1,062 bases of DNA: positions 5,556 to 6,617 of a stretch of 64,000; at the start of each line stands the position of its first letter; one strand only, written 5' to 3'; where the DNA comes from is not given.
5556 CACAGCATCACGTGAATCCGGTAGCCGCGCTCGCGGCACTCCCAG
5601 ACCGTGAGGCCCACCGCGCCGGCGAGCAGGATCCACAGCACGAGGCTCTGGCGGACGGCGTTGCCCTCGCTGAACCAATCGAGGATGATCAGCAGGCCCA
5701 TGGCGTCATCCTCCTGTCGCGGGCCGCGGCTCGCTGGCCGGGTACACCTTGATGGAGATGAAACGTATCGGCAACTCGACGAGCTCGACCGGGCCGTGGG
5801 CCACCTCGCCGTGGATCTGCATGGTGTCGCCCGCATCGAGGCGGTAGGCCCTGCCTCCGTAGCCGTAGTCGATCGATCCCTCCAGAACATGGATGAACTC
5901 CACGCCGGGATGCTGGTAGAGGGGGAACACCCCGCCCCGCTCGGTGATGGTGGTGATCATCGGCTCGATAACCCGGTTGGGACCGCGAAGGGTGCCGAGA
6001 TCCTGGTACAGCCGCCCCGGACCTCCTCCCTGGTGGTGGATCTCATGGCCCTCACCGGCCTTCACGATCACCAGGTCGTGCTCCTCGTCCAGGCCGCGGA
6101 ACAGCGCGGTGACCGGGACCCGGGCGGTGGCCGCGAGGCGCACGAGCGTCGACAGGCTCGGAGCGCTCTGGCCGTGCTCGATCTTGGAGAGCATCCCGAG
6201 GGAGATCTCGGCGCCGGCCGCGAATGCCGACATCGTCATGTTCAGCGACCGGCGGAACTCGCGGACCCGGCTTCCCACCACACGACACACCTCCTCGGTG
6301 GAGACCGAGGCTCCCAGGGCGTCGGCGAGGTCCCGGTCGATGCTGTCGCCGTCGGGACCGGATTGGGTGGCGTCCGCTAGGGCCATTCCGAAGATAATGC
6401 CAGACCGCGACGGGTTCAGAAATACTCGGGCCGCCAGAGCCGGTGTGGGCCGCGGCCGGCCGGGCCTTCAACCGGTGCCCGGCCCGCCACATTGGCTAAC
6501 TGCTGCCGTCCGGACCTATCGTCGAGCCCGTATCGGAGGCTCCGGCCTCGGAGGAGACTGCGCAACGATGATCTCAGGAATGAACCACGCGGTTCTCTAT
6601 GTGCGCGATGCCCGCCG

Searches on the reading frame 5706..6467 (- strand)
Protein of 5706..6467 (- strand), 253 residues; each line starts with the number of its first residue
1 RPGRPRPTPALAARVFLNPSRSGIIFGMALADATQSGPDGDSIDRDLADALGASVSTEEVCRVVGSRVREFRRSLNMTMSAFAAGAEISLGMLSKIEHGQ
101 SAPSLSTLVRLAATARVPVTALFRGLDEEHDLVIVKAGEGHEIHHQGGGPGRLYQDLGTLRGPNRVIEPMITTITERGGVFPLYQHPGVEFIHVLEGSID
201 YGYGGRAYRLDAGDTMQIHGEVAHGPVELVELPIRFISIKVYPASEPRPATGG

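Call 49: search_protein_families(library=pfam, proteins=[window:5706-6467:-], max_evalue=0.001)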
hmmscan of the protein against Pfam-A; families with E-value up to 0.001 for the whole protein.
window:5706-6467:- (253 aa): 4 families
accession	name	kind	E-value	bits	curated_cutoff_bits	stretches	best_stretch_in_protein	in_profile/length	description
PF07883.17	Cupin_2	-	7.9e-11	42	27.2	1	176-239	6-69/70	Cupin domain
PF01381.28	HTH_3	-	2.1e-10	40.9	23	1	68-120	1-53/55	Helix-turn-helix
PF12844.13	HTH_19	-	7.1e-06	26.3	30.2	1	65-127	1-63/64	Helix-turn-helix domain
PF13560.12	HTH_31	-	1.5e-05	25.7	27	1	65-119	3-58/64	Helix-turn-helix domain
